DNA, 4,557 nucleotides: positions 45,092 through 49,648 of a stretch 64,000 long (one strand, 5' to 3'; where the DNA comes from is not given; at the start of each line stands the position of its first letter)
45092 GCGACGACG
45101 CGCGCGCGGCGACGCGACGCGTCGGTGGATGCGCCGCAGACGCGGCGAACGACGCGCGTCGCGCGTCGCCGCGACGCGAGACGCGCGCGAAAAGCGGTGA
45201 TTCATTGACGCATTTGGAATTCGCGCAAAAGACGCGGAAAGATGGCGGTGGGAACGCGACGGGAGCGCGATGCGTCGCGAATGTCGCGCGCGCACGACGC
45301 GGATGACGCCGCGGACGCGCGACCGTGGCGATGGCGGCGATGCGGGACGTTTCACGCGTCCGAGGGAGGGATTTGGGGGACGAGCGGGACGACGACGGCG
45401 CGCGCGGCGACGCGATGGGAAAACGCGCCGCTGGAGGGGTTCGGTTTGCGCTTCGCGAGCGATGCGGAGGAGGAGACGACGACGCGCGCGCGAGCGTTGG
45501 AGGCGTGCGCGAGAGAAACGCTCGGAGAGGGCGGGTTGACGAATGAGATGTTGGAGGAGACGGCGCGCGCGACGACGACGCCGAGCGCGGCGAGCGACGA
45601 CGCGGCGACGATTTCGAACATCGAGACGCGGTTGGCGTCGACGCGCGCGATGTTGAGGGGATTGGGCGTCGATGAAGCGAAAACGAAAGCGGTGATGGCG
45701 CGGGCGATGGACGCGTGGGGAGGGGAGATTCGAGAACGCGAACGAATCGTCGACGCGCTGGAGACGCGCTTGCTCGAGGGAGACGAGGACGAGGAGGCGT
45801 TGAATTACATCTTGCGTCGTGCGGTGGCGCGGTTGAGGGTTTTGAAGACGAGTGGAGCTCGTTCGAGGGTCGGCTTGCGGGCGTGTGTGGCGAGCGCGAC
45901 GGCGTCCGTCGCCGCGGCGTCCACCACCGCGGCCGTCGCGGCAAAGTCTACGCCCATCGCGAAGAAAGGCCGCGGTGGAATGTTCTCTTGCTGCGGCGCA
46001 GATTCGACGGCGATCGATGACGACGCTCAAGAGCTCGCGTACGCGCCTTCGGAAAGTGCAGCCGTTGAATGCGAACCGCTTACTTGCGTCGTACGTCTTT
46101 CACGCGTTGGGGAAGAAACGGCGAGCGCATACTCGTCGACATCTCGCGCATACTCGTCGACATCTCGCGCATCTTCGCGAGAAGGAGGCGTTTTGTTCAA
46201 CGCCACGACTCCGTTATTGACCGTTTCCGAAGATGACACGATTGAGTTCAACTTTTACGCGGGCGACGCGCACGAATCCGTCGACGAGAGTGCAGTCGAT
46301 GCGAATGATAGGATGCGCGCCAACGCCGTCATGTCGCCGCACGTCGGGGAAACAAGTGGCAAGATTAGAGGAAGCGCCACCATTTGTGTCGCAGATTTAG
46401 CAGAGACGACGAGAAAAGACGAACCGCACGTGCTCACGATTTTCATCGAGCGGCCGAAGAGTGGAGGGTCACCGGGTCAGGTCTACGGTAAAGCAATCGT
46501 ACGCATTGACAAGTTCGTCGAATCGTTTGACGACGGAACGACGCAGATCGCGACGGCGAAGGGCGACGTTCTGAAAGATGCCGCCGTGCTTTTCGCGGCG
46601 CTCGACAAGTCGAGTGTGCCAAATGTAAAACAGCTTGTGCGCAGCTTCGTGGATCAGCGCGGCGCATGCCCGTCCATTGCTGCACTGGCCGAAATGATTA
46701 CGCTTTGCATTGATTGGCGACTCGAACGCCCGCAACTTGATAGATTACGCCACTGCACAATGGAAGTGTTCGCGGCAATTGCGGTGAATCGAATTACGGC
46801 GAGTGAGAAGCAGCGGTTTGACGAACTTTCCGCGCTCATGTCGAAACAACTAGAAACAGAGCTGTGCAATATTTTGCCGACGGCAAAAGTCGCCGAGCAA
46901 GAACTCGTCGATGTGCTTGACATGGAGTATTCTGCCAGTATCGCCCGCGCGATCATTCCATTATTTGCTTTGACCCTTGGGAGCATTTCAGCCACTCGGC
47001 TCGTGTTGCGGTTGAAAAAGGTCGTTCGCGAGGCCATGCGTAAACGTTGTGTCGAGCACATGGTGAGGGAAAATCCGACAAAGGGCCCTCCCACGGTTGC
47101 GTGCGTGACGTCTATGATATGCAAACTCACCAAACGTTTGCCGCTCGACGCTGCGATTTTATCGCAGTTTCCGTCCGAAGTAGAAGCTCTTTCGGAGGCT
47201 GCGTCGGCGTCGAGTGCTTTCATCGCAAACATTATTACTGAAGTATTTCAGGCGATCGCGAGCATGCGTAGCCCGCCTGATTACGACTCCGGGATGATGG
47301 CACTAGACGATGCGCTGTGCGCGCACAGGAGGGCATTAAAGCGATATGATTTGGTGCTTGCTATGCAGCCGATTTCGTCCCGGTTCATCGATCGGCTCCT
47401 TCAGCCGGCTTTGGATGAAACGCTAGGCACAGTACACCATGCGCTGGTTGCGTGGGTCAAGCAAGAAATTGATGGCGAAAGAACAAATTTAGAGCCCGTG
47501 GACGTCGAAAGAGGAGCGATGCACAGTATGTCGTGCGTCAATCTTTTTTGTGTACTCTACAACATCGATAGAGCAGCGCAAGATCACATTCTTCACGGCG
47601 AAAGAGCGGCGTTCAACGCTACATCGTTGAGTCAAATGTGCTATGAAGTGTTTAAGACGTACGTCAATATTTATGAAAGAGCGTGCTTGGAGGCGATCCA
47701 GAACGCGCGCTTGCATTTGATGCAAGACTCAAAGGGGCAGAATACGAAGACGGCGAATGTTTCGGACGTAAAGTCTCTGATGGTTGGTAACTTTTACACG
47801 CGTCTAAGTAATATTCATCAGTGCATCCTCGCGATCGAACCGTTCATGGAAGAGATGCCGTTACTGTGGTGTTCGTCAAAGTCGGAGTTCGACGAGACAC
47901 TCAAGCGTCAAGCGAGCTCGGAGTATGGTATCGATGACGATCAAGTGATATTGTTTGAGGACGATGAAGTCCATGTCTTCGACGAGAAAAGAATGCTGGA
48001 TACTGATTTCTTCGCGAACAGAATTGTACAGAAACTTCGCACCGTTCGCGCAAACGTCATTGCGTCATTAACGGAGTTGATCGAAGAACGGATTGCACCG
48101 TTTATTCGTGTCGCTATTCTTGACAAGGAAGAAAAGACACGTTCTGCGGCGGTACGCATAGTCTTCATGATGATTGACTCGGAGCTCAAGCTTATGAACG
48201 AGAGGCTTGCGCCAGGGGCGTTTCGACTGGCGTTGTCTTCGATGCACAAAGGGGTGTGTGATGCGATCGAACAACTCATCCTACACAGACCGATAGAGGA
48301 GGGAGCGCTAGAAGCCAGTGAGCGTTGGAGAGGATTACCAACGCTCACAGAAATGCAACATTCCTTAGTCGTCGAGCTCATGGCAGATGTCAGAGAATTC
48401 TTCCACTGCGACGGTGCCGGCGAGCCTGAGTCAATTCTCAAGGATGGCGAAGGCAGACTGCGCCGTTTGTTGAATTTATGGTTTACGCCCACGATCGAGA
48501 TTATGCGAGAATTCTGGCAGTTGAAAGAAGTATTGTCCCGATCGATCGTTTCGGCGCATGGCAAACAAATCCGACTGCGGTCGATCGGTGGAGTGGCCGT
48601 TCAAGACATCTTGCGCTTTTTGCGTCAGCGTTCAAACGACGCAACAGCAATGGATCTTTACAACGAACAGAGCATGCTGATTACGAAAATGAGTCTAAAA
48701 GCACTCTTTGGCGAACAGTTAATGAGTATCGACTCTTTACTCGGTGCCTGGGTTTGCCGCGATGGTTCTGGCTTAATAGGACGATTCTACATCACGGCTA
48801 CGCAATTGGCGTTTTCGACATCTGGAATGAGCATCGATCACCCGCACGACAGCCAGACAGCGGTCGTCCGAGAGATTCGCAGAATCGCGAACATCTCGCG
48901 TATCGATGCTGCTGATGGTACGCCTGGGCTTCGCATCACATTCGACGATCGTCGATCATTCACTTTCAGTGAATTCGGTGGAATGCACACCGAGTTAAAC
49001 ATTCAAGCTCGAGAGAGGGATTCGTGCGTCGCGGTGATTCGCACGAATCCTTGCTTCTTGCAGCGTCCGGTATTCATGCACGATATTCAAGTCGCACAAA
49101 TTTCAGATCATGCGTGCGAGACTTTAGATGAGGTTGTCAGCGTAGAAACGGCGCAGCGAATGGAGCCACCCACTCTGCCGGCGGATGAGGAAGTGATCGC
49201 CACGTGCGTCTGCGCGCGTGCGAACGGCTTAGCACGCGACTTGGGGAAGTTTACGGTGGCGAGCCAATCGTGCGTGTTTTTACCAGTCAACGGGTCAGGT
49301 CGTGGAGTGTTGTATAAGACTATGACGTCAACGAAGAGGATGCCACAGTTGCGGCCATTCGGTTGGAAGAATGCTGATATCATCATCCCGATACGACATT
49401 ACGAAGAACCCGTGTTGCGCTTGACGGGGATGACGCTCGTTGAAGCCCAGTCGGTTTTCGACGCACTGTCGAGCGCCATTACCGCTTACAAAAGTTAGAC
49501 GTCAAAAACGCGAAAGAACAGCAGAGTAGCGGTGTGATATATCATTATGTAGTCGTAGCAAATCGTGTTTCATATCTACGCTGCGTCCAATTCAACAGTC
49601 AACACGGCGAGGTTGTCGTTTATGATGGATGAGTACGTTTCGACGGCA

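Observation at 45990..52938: Lower-GC pocket containing two giant intronless genes, one a ZIP4/SPO22-like meiotic gene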

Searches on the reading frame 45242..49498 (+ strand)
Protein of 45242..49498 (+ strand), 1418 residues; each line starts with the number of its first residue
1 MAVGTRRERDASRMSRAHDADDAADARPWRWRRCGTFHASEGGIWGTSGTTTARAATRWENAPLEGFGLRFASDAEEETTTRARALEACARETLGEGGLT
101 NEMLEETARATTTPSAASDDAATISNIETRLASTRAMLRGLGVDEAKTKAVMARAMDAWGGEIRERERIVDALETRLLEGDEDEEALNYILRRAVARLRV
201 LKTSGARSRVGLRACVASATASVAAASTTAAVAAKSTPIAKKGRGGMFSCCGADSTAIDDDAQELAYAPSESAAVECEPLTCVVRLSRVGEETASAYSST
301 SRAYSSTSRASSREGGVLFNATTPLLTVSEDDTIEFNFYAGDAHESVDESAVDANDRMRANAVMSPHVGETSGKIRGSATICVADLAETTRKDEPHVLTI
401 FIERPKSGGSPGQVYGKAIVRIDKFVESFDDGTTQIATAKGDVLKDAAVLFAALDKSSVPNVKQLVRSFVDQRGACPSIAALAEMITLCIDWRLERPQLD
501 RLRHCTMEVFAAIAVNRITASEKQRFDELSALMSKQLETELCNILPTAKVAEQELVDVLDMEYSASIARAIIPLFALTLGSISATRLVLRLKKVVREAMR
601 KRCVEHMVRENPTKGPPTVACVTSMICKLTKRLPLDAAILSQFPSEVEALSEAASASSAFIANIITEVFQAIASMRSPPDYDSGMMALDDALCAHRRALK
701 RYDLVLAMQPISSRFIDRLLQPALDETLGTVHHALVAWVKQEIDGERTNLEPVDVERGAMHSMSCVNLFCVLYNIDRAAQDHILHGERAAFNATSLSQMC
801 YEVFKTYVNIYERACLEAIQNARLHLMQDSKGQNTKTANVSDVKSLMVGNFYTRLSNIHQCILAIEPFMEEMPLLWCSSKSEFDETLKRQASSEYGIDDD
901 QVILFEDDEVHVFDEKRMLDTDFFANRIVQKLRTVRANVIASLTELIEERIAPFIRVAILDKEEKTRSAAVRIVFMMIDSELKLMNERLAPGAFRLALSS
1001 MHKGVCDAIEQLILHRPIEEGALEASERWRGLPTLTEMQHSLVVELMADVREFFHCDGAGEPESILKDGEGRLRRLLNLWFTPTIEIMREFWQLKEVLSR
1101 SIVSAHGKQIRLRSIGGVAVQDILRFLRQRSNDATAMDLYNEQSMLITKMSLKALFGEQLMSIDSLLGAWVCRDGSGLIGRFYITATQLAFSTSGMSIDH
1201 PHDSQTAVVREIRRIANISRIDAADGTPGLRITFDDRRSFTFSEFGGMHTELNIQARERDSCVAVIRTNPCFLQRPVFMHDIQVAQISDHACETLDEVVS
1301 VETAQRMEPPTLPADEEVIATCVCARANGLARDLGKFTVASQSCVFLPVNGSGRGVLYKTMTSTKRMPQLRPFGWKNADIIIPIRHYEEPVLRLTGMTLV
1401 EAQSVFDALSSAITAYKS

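Call 6: search_protein_families(library=pfam, proteins=[window:45242-49498:+], max_evalue=1)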
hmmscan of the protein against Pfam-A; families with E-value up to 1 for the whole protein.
window:45242-49498:+ (1418 aa): 0 families

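Call 12: find_homologous_proteins(query=window:45242-49498:+)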
Query window:45242-49498:+ (1418 aa): 4 proteins with E <= 0.001 among 8000 candidates.
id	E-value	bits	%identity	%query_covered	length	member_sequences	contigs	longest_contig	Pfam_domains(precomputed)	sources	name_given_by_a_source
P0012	0.0e+0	3113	99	100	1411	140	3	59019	-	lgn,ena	-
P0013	0.0e+0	2159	90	77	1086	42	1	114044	-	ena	-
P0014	0.0e+0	1685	57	99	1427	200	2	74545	-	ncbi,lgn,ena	-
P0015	0.0e+0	1324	47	99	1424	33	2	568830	-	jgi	-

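Call 13: find_encoding_contigs(protein=P0014, flank=10000, max_places=3)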
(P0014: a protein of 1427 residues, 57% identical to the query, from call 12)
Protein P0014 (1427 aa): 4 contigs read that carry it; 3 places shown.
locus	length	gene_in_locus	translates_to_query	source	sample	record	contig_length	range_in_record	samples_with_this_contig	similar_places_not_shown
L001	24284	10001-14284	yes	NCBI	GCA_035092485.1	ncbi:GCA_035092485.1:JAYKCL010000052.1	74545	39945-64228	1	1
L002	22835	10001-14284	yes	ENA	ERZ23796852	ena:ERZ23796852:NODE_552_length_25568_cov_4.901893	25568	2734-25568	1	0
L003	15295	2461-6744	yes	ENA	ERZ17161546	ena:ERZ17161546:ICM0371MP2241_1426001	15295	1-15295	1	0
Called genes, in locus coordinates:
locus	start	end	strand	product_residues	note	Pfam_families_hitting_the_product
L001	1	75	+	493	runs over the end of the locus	PF00483:NTP_transferase, PF25084:LbH_EIF2B (weak), PF25247:LbH_GLGC, PF24894:Hexapep_GlmU (faint), PF25087:GMPPB_C (faint)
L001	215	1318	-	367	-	PF03151:TPT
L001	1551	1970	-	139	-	PF00808:CBFD_NFYB_HMF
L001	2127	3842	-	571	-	PF12576:DUF3754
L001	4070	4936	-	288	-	PF08879:WRC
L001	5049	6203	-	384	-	PF01137:RTC, PF05189:RTC_insert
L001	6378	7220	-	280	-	PF14681:UPRTase, PF00156:Pribosyltran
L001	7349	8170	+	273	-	PF01128:IspD, PF12804:NTP_transf_3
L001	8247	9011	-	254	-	-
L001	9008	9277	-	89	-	-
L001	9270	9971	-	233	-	PF01588:tRNA_bind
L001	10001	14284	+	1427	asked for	-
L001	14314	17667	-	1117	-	-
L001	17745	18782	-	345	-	PF00036:EF-hand_1 (weak), PF13405:EF-hand_6 (weak), PF13499:EF-hand_7, PF13833:EF-hand_8, PF00036:EF-hand_1, PF13499:EF-hand_7, PF00036:EF-hand_1 (weak), PF13405:EF-hand_6 (weak), +6 more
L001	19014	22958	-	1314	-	-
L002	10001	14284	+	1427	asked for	-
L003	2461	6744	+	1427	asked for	-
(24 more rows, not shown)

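Call 14: list_cluster_members(proteins=[P0014, P0012, P0001, P0002, P0005, P0007, P0015])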
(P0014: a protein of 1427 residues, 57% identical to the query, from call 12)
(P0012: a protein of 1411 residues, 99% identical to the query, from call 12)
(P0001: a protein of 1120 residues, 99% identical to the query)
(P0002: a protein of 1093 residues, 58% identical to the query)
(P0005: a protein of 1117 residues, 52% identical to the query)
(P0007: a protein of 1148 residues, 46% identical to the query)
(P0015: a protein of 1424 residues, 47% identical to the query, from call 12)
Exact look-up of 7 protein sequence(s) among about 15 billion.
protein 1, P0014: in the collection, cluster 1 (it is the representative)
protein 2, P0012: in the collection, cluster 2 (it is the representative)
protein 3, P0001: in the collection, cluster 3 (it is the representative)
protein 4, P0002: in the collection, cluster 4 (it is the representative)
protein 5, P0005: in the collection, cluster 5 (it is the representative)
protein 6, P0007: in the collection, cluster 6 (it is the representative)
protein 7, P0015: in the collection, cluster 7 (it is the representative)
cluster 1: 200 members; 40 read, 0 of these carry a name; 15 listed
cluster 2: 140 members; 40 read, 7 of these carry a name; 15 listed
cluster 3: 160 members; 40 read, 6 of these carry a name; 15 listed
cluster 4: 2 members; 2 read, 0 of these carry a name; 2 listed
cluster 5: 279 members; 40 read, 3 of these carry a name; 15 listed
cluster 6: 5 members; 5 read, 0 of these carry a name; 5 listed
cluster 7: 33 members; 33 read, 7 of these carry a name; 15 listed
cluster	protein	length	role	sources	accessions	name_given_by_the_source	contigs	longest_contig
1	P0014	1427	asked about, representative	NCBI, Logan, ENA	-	-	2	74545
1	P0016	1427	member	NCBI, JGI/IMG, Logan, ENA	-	-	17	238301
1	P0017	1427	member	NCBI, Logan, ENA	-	-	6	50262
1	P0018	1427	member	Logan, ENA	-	-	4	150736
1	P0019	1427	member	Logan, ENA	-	-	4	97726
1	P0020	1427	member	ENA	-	-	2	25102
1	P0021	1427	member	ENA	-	-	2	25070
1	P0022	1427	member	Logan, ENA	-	-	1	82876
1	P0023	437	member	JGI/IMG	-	-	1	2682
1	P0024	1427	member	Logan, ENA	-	-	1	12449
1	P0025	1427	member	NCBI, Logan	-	-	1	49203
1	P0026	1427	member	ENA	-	-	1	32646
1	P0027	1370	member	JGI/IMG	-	-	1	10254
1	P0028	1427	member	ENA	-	-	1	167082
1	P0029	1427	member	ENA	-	-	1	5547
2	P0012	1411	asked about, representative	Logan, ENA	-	-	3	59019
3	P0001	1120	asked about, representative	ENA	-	-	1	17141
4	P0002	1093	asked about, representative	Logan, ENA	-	-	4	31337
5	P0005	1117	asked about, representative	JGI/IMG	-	-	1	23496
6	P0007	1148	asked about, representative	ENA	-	-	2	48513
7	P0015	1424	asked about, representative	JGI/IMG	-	-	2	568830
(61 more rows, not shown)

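Call 26: search_protein_families(library=pfam, alignment_id=A2, max_evalue=10)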
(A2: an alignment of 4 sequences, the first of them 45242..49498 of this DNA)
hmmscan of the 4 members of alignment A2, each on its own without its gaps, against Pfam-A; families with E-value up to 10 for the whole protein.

A. member 1, window:45242-49498:+ (1418 aa): 0 families

B. families by the number of members that match (of 4 scanned): 2 families
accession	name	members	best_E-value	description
PF03670.18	UPF0184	1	0.053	Uncharacterised protein family (UPF0184)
PF15456.11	Uds1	1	0.22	Up-regulated During Septation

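Call 27: search_solved_structures(query=A2, max_evalue=10)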
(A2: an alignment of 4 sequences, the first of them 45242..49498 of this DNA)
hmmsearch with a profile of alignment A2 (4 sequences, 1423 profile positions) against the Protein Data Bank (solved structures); distinct sequences matched with E-value up to 10: 0.

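Call 56: predict_structure(alignment_id=A4)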
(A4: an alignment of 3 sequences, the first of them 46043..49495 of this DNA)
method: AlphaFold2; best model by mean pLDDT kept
length: 1151 residues; sequences in the alignment: 3
mean_pLDDT: 37.9   pTM: 0.27
mean pLDDT of the five models: 37.9, 36.7, 34.9, 33.6, 33.6
residues with pLDDT >= 90: 0; 70-90: 0; 50-70: 68; < 50: 1083
segments of 3 or more residues with pLDDT < 50: 1-12, 21-61, 74-105, 120-127, 140-144, 156-263, 273-545, 547-549, 555-681, 684-1151
pLDDT, mean of each block of 10 residues (from residue 1): 31 52 41 32 33 37 57 44 34 31 49 59 46 57 51 47 30 31 35 38 36 38 39 43 37 41 48 46 35 35 43 37 41 40 35 39 36 37 37 41 42 42 43 35 34 41 45 44 38 37 35 33 41 45 48 46 39 38 45 40 33 34 31 27 28 33 41 45 46 42 46 45 39 44 40 34 34 39 35 35 43 40 42 36 35 40 36 38 39 35 30 34 33 32 34 31 30 25 27 26 23 26 27 29 28 25 29 35 36 38 37 38 38 47 41 31
secondary structure, 60 per line:
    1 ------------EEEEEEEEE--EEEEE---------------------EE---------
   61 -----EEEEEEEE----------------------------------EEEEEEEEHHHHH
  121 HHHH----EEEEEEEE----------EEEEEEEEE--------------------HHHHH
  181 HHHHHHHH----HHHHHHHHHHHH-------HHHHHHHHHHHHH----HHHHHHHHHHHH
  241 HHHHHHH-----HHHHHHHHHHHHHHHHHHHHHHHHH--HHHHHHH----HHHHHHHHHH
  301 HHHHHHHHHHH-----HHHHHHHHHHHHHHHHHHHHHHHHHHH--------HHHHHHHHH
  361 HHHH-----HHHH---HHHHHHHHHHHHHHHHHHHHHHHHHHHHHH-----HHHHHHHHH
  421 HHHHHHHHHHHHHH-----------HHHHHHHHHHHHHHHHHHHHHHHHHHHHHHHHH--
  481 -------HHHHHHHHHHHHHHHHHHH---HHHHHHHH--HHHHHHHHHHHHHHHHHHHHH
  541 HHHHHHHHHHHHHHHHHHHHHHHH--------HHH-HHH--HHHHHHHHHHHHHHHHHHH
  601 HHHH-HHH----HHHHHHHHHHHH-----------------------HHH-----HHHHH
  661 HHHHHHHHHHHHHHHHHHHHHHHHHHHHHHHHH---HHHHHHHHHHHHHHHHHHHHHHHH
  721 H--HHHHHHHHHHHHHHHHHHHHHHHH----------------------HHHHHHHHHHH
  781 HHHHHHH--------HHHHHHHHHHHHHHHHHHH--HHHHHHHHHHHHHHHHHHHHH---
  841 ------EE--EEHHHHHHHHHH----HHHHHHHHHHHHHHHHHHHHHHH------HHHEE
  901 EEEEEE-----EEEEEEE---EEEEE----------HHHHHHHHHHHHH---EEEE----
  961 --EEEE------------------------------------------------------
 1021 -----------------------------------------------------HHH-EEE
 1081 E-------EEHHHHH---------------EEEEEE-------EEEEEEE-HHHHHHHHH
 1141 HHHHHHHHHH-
elements in order (helices of 4 or more, strands of 3 or more residues): E13-21 E24-28 E66-73 E108-115 H116-124 E129-136 E147-155 H176-188 H193-204 H212-224 H229-247 H253-277 H280-286 H291-311 H317-343 H352-364 H370-373 H377-406 H412-434 H446-478 H488-506 H510-517 H520-564 H582-604 H613-624 H656-693 H697-721 H724-747 H770-787 H796-814 H817-837 H853-862 H867-889 E899-906 E912-918 E922-926 H937-949 E953-956 E963-966 E1078-1081 H1091-1095 E1111-1116 E1124-1130 H1132-1150

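Call 58: find_homologous_proteins(query=A5, max_evalue=0.01)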
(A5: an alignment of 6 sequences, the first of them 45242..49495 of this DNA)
Query A5 (6 sequences) (1418 aa, profile of the alignment): 4 proteins with E <= 0.01 among 8000 candidates.
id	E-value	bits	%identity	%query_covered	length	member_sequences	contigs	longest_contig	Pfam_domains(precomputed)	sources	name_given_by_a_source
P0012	0.0e+0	2369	99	100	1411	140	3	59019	-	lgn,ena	-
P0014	0.0e+0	2353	57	99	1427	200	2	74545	-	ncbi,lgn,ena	-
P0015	0.0e+0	2266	47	99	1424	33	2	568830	-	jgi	-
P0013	0.0e+0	1673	90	77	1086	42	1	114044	-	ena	-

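Call 59: search_solved_structures(query=A5, max_evalue=10, show_alignments=2)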
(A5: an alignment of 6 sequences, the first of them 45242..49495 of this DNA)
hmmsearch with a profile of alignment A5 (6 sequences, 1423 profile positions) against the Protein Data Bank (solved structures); distinct sequences matched with E-value up to 10: 19.
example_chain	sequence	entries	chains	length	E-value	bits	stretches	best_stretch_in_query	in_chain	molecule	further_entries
8clb_E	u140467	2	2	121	0.24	12.2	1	114-200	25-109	Stathmin-4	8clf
8cle_E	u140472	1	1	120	0.27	12.1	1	114-200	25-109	Stathmin-4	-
8clc_E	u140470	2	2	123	0.27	12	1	114-200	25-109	Stathmin-4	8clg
8riw_E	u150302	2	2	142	1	10.1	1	114-200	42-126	Stathmin-4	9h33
5gon_E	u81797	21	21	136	2.3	8.9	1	114-200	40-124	Stathmin-4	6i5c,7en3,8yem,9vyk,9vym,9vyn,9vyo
7e4p_E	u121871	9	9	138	2.5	8.8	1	114-200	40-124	Stathmin-4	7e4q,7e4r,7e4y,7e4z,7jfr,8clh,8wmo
9ixb_E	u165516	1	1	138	2.6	8.8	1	114-200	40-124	Stathmin-4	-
4yj2_E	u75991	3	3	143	2.7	8.7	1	114-200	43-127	Stathmin-4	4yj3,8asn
9im5_E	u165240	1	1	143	2.9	8.6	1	114-200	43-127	Stathmin-4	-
3ut5_E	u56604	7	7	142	3.1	8.5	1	114-200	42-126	Stathmin-4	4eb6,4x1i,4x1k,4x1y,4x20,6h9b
1sa0_E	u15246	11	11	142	3.2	8.5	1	114-200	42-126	Stathmin 4 | RB3 STATHMIN-LIKE DOMAIN 4 | Stathmin-4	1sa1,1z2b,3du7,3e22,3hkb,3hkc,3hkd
5kx5_E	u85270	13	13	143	3.2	8.5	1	114-200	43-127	Stathmin-4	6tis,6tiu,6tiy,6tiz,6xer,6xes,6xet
3ryc_E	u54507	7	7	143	3.2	8.5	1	114-200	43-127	Stathmin-4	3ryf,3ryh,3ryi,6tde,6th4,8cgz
4i4t_E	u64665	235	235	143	3.2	8.5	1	114-200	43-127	Stathmin-4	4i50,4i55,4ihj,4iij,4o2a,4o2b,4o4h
5jcb_E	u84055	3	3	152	3.5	8.4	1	114-200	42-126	Stathmin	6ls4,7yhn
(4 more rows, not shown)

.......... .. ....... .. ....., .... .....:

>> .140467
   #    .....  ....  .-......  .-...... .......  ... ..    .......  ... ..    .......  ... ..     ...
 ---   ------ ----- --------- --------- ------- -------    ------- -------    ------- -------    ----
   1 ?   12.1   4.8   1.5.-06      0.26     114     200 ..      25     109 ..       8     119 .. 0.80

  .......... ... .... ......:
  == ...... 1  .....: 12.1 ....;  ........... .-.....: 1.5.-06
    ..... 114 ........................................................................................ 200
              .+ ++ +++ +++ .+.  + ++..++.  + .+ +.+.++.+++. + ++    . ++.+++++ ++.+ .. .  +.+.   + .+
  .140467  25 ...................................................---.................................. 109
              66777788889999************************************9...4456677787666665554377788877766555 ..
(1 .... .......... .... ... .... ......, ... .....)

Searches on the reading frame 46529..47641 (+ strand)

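Call 61: search_protein_families(library=pfam, proteins=[window:46529-47641:+], max_evalue=10)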
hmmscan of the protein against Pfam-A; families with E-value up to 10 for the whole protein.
seq(371 aa): 2 families
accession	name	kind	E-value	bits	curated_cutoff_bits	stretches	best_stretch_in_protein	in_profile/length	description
PF25555.1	RAB3A-like_C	-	0.11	13.2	27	0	283-366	22-100/150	Rabin 8-like C-terminal domain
PF00843.22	Arena_nucleocap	-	0.24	10.7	27.2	1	8-39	22-53/334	Arenavirus nucleocapsid N-terminal domain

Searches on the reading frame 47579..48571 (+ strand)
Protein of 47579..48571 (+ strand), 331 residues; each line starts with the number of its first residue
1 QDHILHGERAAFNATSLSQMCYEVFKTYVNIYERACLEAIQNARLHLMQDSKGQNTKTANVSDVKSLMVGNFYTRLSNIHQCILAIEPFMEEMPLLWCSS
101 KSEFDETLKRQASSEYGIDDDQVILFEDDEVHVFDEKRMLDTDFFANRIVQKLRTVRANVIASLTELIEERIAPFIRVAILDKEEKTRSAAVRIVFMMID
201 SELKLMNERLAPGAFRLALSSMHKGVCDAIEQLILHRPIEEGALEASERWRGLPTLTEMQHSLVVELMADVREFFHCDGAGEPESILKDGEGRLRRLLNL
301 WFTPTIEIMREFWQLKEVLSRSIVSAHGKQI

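Call 61: search_protein_families(library=pfam, proteins=[window:47579-48571:+], max_evalue=10)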
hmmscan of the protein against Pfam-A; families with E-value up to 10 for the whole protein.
seq(331 aa): 2 families
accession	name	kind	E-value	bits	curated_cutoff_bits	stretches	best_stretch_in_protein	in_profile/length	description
PF04802.21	PP4R3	-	0.022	13.9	27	1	164-210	212-258/497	Phosphatase 4 regulatory subunit 3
PF13646.12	HEAT_2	-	0.079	13.7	27.7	1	155-194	15-54/88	HEAT repeats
